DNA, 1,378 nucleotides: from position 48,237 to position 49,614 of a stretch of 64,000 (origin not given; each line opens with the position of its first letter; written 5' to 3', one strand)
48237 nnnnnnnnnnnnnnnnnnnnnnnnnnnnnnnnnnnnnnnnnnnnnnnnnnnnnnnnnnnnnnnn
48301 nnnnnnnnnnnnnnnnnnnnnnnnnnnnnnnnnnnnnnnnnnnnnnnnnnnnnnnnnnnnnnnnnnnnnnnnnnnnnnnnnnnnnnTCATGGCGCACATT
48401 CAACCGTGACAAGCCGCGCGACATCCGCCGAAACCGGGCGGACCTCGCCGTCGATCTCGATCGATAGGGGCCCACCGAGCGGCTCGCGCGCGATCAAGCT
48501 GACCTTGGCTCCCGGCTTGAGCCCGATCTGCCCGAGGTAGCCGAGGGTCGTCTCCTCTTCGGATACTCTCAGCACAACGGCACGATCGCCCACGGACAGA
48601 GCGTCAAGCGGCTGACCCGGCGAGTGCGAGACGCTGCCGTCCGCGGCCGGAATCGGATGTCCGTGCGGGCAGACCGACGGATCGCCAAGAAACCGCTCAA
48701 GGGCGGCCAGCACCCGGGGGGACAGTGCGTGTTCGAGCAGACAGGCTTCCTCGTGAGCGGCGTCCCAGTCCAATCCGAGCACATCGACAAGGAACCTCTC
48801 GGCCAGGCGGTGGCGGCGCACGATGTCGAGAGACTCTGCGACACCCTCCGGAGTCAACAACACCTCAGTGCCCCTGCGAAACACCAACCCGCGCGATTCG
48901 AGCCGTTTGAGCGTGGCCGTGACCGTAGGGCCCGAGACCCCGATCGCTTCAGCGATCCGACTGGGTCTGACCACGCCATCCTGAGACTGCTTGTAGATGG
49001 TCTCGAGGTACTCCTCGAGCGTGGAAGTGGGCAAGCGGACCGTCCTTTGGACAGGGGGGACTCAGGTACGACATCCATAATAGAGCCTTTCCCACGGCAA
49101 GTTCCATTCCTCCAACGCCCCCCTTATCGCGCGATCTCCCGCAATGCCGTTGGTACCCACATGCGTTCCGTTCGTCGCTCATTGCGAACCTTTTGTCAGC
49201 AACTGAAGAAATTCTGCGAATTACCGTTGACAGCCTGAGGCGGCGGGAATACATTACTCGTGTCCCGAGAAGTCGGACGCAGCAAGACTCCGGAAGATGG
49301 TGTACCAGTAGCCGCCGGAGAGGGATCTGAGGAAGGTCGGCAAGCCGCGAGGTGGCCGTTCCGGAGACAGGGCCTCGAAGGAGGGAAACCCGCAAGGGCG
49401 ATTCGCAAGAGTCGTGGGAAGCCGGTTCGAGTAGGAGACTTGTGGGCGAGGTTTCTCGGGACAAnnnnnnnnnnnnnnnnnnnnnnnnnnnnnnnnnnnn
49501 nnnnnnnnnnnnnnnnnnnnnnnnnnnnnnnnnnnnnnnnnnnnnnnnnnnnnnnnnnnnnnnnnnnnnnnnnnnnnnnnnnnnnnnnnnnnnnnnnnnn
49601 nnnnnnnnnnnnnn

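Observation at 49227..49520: Stand-alone structured RNA candidate with its own strong promoter and terminator; class unknown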

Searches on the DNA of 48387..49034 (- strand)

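Call 30: search_rna_families(sources=[L018, L021, L030, L044, L058, L063, L036, L069, L019, L066, L051, L067, L010, L035, L040, L022, L039], threshold=gathering)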
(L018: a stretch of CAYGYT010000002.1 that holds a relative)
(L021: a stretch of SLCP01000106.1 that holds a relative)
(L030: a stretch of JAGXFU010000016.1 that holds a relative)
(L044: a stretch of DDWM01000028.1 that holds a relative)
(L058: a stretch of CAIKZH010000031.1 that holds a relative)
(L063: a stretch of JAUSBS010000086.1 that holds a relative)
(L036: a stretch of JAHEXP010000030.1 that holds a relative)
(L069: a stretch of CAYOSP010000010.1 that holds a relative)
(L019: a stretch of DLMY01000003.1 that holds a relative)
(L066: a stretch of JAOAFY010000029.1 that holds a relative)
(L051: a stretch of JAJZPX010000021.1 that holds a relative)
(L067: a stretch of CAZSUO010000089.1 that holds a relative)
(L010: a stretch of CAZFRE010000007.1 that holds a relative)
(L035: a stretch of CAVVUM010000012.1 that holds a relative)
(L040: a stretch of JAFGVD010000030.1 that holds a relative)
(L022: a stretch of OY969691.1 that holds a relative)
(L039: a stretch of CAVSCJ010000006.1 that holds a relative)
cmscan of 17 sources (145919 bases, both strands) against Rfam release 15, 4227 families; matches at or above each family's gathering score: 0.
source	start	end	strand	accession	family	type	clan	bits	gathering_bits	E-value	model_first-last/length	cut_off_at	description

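Call 31: search_rna_families(source=L018, start=3540, end=3800, threshold=evalue, max_evalue=10, show_alignments=2)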
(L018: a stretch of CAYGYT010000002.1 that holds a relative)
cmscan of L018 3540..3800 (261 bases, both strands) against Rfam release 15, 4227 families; matches with E-value up to 10: 2.
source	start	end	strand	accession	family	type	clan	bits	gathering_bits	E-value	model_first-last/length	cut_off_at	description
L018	3540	3675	-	RF00461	IRES_VEGF_A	Cis-reg; IRES;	-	13.6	160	0.43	1-153/308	3'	Vascular endothelial growth factor (VEGF) IRES A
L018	3569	3606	+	RF01792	eiav_FSE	Cis-reg; frameshift_element;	-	11.1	40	3.5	1-35/35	no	ribosomal frameshift site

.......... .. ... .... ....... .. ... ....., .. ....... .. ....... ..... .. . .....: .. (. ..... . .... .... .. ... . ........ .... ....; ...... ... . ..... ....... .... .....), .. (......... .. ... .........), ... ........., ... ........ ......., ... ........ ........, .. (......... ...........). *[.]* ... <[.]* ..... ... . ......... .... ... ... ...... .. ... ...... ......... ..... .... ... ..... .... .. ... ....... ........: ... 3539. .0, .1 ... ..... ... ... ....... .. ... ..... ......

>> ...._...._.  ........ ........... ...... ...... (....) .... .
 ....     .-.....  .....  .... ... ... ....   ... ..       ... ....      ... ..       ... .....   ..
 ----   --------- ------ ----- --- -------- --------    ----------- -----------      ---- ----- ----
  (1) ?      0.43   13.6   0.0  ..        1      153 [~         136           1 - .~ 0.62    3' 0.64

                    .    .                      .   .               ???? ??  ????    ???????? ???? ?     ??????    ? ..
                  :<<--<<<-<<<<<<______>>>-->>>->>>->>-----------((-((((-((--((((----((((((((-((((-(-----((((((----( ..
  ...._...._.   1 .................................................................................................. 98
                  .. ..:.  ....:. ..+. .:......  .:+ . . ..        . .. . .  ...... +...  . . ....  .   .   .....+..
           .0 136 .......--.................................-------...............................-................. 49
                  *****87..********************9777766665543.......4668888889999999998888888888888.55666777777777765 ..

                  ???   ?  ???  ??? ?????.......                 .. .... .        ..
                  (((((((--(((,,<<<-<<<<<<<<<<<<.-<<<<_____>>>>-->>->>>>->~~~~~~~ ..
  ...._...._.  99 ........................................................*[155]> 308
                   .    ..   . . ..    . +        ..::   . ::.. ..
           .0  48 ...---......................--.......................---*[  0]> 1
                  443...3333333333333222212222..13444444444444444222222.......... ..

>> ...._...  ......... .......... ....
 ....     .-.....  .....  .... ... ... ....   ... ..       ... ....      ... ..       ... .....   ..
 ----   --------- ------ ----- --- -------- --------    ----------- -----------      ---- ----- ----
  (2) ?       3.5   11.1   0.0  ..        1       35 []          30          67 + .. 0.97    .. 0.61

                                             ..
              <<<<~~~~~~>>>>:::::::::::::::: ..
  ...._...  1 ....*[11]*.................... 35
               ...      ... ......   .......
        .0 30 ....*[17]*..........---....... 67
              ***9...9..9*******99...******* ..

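Call 58: search_dna_similar(query=L018:3577-3760:-, collection=plasmids, mode=distant, max_evalue=0.01, max_rows=10)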
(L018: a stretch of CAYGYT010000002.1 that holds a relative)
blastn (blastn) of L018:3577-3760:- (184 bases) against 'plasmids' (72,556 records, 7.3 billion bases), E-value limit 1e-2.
No match.

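Call 59: search_dna_similar(query=L018:3577-3760:-, collection=phages, mode=distant, max_evalue=0.01, max_rows=10)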
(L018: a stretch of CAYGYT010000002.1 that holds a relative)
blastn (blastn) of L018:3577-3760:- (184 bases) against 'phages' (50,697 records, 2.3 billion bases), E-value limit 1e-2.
No match.

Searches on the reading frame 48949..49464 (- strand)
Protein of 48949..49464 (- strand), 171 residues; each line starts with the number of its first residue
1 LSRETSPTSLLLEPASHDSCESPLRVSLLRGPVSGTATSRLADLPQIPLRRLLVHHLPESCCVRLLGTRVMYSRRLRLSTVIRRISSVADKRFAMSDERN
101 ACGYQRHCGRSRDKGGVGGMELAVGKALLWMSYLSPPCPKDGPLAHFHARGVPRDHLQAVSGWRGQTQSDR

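Call 61: search_protein_families(library=pfam, proteins=[window:48949-49464:-], max_evalue=0.1)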
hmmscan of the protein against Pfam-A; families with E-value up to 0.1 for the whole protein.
window:48949-49464:- (171 aa): 0 families
